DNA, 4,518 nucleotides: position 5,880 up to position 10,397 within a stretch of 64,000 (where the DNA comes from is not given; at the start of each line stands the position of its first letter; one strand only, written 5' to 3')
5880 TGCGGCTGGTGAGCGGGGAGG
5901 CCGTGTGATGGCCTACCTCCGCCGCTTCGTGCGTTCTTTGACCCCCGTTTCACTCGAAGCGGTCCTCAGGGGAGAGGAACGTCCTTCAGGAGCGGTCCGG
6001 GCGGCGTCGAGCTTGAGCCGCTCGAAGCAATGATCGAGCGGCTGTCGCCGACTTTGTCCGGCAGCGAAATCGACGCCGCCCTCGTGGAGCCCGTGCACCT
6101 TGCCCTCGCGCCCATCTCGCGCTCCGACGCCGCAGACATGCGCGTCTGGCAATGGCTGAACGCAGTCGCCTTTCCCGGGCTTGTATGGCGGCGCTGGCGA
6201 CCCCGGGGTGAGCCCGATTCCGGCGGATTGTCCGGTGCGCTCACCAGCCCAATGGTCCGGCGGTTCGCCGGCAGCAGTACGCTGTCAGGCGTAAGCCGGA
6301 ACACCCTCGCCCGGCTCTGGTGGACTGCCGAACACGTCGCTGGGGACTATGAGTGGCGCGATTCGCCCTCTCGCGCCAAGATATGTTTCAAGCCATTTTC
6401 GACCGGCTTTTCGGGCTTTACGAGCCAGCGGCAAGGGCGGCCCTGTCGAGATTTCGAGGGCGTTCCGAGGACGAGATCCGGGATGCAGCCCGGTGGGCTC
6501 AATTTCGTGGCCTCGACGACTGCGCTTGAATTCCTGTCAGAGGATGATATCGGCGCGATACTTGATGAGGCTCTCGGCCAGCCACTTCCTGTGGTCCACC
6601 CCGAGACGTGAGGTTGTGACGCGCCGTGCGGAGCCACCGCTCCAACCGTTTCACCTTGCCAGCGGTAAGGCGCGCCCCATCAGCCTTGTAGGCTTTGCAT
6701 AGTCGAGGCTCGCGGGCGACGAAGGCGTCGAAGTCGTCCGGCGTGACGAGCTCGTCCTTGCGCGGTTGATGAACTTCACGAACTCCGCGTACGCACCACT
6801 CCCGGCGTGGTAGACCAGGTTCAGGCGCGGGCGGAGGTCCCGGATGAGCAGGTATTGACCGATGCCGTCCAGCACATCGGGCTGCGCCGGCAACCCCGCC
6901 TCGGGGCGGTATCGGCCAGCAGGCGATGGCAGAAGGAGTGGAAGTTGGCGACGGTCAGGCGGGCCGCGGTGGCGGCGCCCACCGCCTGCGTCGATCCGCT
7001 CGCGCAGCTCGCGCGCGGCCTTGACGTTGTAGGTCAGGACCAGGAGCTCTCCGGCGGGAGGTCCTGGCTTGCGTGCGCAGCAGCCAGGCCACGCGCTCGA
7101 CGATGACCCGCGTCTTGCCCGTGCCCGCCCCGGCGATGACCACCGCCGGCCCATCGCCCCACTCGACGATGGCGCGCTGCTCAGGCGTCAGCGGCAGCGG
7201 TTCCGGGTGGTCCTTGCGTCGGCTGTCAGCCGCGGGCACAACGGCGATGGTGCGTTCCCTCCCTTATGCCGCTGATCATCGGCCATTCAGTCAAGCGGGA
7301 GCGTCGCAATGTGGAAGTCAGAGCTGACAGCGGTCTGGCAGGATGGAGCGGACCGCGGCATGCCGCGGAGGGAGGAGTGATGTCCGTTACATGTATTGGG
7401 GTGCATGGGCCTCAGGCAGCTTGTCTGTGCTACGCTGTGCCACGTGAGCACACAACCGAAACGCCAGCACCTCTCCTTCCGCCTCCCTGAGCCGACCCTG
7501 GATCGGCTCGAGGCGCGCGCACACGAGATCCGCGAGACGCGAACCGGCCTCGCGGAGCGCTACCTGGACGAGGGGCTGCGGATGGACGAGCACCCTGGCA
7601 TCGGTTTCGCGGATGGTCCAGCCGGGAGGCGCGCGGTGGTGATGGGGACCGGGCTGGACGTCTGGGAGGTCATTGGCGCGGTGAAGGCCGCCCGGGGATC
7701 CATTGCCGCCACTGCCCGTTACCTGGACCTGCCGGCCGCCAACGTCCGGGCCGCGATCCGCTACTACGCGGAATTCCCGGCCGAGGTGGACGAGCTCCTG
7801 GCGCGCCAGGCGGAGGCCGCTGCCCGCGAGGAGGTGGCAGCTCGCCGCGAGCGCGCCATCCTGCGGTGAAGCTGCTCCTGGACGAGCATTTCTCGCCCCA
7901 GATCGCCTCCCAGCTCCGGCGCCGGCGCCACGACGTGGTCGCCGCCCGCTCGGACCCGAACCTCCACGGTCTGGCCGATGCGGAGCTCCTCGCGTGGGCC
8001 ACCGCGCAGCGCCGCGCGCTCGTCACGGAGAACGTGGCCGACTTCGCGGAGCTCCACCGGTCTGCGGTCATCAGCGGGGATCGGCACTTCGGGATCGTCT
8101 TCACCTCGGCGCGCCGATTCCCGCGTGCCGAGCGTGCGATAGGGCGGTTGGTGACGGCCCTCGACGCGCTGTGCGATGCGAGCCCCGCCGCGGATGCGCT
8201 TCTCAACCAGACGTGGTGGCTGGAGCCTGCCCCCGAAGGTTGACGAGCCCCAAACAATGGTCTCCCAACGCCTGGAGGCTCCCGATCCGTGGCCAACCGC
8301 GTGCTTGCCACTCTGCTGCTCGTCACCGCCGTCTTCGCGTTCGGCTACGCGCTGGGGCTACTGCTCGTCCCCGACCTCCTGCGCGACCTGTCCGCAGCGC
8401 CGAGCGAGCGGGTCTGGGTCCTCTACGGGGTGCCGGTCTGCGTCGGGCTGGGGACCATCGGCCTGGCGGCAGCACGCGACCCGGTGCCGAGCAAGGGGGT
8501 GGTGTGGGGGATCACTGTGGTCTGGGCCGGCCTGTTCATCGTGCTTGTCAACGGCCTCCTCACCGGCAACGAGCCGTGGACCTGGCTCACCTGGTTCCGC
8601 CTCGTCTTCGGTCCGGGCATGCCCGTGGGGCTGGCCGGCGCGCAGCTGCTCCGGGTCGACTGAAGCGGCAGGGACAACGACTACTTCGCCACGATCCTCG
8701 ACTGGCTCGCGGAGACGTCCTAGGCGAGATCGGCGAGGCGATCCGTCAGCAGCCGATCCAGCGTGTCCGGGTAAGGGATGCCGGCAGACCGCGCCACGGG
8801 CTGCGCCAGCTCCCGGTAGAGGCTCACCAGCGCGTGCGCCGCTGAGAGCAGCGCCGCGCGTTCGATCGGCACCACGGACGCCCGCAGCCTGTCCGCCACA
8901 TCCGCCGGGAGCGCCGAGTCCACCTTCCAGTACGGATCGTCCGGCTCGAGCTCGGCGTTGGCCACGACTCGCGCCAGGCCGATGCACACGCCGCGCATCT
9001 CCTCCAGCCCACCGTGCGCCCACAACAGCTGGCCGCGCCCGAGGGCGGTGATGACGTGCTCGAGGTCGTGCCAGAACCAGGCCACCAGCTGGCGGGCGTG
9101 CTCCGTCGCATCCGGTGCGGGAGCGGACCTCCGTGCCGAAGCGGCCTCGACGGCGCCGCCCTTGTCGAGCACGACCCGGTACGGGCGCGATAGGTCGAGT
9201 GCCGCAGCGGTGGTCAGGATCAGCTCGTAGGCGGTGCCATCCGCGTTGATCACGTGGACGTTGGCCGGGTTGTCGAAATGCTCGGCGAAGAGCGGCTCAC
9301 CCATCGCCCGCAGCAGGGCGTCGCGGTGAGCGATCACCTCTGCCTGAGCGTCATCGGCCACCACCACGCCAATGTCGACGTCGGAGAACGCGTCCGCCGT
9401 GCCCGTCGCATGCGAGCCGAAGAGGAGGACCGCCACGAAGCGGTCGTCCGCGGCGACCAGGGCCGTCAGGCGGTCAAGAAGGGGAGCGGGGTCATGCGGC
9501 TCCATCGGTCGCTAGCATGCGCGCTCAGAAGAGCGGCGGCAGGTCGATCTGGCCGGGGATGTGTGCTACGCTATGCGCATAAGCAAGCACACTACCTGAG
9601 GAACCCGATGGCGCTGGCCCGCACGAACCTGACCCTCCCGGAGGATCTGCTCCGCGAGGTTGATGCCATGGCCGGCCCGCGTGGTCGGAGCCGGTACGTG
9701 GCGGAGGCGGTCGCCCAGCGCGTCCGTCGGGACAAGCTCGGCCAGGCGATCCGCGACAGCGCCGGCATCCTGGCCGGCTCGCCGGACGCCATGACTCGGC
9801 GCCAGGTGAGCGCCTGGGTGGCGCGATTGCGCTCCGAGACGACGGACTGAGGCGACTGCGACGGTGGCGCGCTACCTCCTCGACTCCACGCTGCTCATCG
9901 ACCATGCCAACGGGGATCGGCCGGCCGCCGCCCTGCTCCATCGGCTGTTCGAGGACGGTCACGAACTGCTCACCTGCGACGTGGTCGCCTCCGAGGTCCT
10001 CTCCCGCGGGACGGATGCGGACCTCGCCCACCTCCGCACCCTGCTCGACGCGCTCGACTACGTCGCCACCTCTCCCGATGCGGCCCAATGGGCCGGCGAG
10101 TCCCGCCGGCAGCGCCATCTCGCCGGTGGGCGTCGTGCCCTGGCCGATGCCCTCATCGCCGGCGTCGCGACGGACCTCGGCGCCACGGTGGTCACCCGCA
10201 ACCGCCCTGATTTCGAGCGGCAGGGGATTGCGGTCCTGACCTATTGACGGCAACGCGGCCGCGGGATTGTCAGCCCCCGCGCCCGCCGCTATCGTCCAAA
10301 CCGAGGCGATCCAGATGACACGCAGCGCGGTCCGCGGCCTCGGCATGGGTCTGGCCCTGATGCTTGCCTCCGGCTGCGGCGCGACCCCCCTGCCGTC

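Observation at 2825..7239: Three-gene operon led by a GHKL/MORC-like ATPase, transcribed divergently from the Dcm-Vsr R-M block, as a candidate uncharacterised defence module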

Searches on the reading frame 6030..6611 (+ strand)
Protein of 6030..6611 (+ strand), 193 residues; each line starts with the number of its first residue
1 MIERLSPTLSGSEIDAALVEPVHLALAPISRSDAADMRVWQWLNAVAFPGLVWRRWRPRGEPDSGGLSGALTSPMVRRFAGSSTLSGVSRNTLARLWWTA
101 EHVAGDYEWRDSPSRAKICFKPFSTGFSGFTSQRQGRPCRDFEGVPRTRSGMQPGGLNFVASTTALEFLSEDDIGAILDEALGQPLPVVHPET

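Call 3: search_protein_families(library=pfam, proteins=[window:6030-6611:+], max_evalue=0.01)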
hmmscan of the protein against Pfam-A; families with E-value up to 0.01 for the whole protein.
window:6030-6611:+ (193 aa): 1 family
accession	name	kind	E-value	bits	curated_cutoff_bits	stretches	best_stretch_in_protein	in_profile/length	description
PF19866.4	DUF6339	-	7e-13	49.2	23.2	1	15-103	2-85/175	Family of unknown function (DUF6339)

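Call 4: search_protein_families(library=padloc, proteins=[window:6030-6611:+], max_evalue=0.01)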
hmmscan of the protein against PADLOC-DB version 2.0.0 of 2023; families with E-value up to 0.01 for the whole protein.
window:6030-6611:+ (193 aa): 3 families
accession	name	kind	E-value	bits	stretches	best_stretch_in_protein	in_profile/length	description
PDLC04586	PDC-M33C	-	1.1e-08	32.9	1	12-101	63-146/247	-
PDLC04585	PDC-M33C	-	5.5e-06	24.1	1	9-101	61-152/346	-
PDLC04587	PDC-M33C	-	0.00017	19.1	1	20-105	69-150/312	-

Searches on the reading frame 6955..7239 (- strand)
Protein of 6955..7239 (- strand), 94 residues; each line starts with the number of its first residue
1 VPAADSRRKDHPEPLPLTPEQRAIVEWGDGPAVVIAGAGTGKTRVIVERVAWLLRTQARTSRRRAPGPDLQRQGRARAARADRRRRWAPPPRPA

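Call 3: search_protein_families(library=pfam, proteins=[window:6955-7239:-], max_evalue=0.01)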
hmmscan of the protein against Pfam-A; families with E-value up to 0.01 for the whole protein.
window:6955-7239:- (94 aa): 2 families
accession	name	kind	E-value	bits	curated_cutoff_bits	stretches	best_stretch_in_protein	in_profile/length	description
PF00580.27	UvrD-helicase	-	2.7e-11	44.1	23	1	17-57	1-41/271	UvrD/REP helicase N-terminal domain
PF13245.12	AAA_19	-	5.8e-06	27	25.1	1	24-58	4-40/134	AAA domain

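Call 4: search_protein_families(library=padloc, proteins=[window:6955-7239:-], max_evalue=0.01)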
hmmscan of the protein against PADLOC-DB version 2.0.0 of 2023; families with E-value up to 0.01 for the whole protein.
window:6955-7239:- (94 aa): 21 families
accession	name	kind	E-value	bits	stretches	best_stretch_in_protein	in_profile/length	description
PDLC00114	GajB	-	2.3e-10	37.7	1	17-58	8-49/635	UrvD helicase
PDLC00132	GajB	-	4.4e-10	36.8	1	17-59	4-46/625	UrvD helicase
PDLC03802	RTasHel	-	6.5e-09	33.2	1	17-58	6-47/675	DRT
PDLC00117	GajB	-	2.1e-06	24.5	1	18-63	17-61/604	UrvD helicase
PDLC00112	GajB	-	2.5e-06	24.4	1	17-57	7-46/581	UrvD helicase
PDLC00138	GajB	-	8.7e-06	22.7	1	17-59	5-47/581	UrvD helicase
PDLC00149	GajB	-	1.9e-05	21.3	1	18-58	8-47/577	UrvD helicase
PDLC00106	GajB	-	2.2e-05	21.2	1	17-60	4-46/577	UrvD helicase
PDLC00126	GajB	-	6.1e-05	20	1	18-60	22-63/606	UrvD helicase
PDLC00103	GajB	-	8.1e-05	19.7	1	19-62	19-61/612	UrvD helicase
PDLC00122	GajB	-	0.00012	19.1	1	17-51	5-38/502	UrvD helicase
PDLC00127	GajB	-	0.00021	17.9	1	17-57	9-48/594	UrvD helicase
PDLC00134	GajB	-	0.00027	18.1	1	32-60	31-59/431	UrvD helicase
PDLC00136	GajB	-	0.00028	17.9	1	16-60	5-48/570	UrvD helicase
PDLC00123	GajB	-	0.00034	17.4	1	17-54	5-41/540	UrvD helicase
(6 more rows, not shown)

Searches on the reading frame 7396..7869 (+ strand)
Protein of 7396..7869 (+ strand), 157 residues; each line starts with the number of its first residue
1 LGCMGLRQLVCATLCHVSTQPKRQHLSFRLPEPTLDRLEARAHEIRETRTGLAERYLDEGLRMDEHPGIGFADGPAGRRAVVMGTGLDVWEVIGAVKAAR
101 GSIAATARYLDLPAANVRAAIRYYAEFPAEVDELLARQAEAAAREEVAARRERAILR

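Call 79: search_protein_families(library=pfam, proteins=[window:7396-7869:+], max_evalue=0.01)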
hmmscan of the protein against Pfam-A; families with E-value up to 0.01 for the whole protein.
window:7396-7869:+ (157 aa): 1 family
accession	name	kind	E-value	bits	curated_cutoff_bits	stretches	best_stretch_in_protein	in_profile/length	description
PF04255.20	DUF433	-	0.0072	16.6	23.6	0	77-124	9-56/56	Protein of unknown function (DUF433)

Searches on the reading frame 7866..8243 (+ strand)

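Call 79: search_protein_families(library=pfam, proteins=[window:7866-8243:+], max_evalue=0.01)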
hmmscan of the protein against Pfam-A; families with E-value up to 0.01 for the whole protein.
window:7866-8243:+ (125 aa): 2 families
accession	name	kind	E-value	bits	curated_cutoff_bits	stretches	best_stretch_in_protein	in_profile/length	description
PF18480.7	DUF5615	-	4.1e-17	62.5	23.8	1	1-84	1-78/110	Domain of unknown function (DUF5615)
PF18478.7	PIN_10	-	0.00055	20.4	26.2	1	1-55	1-58/84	PIN like domain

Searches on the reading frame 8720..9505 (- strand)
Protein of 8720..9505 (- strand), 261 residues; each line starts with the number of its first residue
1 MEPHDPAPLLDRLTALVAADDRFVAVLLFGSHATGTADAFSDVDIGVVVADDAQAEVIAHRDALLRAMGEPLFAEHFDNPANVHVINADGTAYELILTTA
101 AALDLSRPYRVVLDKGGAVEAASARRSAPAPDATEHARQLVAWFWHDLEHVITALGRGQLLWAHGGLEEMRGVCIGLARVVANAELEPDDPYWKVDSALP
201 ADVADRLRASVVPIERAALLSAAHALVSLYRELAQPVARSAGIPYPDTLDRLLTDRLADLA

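Call 79: search_protein_families(library=pfam, proteins=[window:8720-9505:-], max_evalue=0.01)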
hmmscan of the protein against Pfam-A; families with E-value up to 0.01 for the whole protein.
window:8720-9505:- (261 aa): 3 families
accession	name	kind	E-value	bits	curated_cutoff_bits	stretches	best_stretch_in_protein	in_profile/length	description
PF04439.18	Adenyl_transf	-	3.7e-11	43.1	22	1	10-252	8-271/279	Streptomycin adenylyltransferase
PF01909.29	NTP_transf_2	-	1.9e-06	28.6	21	1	25-55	16-46/93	Nucleotidyltransferase domain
PF18765.7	Polbeta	-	4.4e-06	27.2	26.9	1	19-56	9-47/93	Polymerase beta, Nucleotidyltransferase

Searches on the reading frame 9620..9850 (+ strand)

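Call 79: search_protein_families(library=pfam, proteins=[window:9620-9850:+], max_evalue=0.01)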
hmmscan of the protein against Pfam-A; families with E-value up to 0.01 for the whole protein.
window:9620-9850:+ (76 aa): 2 families
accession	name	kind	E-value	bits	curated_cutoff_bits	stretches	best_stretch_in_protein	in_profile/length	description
PF01402.27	RHH_1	-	0.00036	20.8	20.5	1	1-25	1-25/39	Ribbon-helix-helix protein, copG family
PF07878.17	RHH_5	-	0.0021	18.2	26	1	1-24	3-26/43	CopG-like RHH_1 or ribbon-helix-helix domain, RHH_5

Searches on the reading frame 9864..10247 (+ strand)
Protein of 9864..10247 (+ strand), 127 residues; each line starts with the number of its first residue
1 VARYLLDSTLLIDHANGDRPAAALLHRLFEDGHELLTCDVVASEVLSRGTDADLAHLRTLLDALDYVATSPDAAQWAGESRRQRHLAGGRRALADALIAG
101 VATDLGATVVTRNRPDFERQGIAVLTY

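Call 79: search_protein_families(library=pfam, proteins=[window:9864-10247:+], max_evalue=0.01)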
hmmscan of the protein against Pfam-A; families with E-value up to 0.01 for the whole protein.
window:9864-10247:+ (127 aa): 1 family
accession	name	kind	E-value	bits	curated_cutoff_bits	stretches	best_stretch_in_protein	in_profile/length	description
PF01850.27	PIN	-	1.6e-10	42.1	23.6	1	4-114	1-112/120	PIN domain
